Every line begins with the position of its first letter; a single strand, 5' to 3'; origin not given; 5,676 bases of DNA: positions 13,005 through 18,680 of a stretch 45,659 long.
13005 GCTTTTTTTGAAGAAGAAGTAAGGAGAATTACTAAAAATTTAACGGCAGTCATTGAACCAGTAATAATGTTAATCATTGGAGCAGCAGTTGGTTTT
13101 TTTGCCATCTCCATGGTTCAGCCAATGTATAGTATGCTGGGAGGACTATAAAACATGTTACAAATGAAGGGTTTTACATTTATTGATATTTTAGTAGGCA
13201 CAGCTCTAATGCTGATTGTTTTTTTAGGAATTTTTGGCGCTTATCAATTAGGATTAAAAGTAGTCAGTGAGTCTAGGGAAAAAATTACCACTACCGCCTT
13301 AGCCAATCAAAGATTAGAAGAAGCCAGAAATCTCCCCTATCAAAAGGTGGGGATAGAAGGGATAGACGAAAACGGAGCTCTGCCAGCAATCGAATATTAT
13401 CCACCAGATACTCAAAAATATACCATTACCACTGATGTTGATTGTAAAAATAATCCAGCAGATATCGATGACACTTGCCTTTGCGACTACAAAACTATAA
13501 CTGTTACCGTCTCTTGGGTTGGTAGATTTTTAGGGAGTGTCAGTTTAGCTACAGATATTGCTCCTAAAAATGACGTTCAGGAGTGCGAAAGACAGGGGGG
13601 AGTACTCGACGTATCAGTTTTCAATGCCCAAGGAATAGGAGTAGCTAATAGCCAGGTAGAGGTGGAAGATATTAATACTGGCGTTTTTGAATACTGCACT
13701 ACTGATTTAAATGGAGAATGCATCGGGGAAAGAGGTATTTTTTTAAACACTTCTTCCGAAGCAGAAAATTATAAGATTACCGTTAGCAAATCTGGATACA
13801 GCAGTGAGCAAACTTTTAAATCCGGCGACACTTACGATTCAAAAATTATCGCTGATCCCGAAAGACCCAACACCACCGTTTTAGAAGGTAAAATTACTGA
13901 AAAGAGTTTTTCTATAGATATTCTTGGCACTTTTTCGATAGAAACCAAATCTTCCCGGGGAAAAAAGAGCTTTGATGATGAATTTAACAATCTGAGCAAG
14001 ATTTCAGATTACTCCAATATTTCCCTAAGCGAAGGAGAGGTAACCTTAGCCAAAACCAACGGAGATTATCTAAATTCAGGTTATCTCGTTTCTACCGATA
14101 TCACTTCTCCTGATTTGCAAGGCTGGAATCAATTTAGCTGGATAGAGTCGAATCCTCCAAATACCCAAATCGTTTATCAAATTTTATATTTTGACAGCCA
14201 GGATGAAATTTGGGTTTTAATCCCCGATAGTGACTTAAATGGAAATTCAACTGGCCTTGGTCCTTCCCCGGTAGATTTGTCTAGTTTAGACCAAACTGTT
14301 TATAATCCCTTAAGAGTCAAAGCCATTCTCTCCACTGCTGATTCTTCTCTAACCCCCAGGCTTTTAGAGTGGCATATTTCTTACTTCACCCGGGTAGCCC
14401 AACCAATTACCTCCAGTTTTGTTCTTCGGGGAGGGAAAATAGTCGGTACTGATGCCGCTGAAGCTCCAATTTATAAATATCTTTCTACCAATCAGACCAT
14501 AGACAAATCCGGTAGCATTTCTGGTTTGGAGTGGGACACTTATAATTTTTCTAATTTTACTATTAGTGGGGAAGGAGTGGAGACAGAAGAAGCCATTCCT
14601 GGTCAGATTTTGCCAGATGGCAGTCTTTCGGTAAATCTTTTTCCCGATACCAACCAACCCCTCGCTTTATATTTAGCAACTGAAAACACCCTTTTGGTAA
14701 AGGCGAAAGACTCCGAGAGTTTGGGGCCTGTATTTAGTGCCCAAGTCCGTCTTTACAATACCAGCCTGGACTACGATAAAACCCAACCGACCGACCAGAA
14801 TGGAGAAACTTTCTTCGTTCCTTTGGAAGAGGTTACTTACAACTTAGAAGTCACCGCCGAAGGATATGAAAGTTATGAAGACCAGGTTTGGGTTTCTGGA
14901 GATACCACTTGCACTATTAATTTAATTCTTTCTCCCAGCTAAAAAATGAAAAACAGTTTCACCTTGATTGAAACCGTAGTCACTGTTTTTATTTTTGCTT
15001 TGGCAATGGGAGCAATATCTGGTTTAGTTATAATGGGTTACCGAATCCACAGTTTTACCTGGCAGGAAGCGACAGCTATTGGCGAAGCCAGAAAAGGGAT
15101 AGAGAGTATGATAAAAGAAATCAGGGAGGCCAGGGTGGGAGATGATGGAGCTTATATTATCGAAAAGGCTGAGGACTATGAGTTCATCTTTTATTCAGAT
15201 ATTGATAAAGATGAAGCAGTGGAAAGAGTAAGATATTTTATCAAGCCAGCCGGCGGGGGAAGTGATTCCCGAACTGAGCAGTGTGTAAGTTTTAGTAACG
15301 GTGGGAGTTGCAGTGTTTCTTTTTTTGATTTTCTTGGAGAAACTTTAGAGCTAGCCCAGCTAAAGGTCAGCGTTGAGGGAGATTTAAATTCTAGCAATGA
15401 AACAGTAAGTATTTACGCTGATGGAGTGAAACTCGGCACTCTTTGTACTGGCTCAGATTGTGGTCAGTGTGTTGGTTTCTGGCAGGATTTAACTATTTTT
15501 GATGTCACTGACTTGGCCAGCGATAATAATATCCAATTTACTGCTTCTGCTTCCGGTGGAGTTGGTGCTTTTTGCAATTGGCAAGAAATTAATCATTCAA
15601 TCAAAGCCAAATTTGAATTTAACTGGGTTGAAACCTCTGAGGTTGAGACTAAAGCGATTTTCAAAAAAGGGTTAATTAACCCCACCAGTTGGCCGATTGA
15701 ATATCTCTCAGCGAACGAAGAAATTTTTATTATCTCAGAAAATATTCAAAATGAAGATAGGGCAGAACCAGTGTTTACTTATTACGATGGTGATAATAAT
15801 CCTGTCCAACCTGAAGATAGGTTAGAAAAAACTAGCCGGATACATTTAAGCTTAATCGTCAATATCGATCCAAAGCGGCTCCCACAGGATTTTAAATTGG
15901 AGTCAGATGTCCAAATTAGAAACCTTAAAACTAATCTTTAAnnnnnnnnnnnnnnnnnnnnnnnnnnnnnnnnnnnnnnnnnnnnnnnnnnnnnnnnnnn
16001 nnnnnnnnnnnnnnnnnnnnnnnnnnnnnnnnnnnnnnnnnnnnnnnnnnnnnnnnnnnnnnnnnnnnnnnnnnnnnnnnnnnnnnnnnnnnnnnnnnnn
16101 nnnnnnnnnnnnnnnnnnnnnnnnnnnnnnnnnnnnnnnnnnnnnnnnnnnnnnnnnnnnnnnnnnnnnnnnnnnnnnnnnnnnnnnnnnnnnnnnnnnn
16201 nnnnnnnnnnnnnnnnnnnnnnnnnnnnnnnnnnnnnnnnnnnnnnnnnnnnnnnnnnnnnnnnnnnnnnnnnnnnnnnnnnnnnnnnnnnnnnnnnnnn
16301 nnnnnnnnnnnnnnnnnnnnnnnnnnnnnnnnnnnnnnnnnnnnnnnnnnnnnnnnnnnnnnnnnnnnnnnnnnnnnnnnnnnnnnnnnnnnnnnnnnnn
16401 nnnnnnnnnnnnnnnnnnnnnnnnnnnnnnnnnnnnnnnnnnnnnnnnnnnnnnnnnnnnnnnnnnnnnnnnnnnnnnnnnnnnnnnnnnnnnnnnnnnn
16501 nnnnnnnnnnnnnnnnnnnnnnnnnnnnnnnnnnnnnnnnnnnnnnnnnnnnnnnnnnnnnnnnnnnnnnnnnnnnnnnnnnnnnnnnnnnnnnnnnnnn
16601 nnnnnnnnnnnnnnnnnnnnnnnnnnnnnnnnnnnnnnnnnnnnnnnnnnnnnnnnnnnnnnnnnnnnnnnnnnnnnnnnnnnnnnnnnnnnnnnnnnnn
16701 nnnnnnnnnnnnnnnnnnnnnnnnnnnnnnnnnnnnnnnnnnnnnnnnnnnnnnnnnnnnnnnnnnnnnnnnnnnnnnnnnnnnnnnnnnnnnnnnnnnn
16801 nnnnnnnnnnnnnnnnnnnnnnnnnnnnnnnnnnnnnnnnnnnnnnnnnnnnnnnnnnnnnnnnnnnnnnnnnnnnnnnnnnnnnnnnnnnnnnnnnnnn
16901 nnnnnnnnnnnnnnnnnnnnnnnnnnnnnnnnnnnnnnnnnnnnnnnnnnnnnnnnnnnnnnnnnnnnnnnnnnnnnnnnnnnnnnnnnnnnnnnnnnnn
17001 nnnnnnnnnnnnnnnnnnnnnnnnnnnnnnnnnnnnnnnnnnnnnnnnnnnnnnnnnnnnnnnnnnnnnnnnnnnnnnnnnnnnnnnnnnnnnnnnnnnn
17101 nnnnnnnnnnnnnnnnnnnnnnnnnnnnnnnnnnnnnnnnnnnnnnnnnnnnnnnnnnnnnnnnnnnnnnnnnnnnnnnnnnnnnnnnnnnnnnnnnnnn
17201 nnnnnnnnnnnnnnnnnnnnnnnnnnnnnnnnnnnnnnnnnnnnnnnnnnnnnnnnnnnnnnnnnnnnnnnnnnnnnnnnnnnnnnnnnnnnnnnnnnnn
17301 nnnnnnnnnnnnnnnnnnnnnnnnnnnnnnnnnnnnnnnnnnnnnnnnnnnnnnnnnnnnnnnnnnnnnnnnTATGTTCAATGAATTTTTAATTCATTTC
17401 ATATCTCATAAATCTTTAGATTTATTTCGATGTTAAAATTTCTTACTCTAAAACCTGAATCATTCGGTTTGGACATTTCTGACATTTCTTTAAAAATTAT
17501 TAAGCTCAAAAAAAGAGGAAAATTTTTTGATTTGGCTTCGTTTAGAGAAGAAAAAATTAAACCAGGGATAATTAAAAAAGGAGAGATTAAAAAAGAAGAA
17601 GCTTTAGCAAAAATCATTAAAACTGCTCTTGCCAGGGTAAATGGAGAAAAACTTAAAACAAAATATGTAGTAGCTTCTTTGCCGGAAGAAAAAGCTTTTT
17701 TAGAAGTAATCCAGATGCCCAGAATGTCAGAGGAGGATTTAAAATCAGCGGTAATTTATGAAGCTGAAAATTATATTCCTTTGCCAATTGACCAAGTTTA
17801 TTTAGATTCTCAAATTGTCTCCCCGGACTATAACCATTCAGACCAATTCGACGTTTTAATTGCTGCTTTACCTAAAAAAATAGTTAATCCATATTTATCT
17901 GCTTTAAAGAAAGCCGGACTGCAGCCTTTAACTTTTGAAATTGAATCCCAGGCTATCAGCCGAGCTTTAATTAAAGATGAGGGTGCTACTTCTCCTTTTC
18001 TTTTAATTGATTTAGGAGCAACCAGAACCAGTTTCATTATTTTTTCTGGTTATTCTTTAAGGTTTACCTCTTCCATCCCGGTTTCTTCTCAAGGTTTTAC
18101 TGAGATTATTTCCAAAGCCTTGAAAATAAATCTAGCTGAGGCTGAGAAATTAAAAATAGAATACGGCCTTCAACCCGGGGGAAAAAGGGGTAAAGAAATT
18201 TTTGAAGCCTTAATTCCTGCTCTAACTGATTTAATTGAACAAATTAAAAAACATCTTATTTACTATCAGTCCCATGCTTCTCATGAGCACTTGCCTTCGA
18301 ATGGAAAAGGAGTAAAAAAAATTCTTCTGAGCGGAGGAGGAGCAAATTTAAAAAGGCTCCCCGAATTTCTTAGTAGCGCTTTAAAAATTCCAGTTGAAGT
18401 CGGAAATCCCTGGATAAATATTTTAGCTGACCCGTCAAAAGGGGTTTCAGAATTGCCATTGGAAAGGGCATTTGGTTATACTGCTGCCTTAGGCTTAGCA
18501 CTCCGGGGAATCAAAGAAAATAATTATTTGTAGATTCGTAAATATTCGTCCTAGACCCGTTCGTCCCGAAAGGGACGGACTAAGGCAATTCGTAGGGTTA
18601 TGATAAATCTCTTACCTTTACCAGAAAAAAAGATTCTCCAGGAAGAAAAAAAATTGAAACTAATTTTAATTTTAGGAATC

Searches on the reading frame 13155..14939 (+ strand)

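Call 55: search_protein_families(library=pfam, proteins=[window:13155-14939:+], max_evalue=0.001)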
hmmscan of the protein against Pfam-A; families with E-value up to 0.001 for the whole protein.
window:13155-14939:+ (595 aa): 3 families
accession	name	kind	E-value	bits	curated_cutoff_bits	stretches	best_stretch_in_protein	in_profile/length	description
PF13620.12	CarboxypepD_reg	-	3.4e-11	43.8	32.3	1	522-592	10-81/82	Carboxypeptidase regulatory-like domain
PF08308.17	PEGA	-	8.9e-06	26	20.8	0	557-594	32-69/71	PEGA domain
PF13715.12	CarbopepD_reg_2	-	2.2e-05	24.8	32.2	0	525-594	13-78/88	CarboxypepD_reg-like domain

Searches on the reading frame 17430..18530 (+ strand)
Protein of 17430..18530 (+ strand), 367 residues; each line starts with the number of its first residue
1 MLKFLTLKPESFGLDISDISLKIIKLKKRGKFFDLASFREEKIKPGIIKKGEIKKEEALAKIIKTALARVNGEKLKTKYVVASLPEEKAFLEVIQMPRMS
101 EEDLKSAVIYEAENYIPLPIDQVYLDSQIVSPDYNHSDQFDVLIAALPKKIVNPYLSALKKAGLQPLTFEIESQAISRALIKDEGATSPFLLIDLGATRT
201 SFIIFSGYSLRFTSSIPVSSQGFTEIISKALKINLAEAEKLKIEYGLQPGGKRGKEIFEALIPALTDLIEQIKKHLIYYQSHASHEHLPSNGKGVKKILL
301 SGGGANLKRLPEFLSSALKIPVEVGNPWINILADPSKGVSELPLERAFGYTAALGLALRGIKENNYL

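Call 55: search_protein_families(library=pfam, proteins=[window:17430-18530:+], max_evalue=0.001)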
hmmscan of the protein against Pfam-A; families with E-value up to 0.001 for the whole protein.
window:17430-18530:+ (367 aa): 3 families
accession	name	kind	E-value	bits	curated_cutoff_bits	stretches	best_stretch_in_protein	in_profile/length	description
PF11104.14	PilM_2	-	2e-47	162.2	27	1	13-360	1-339/340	Type IV pilus assembly protein PilM;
PF14450.12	FtsA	-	5.8e-20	72.4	31.8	1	192-334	2-119/127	Cell division protein FtsA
PF06723.19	MreB_Mbl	-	2.6e-05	23.7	27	0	255-327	240-306/327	MreB/Mbl protein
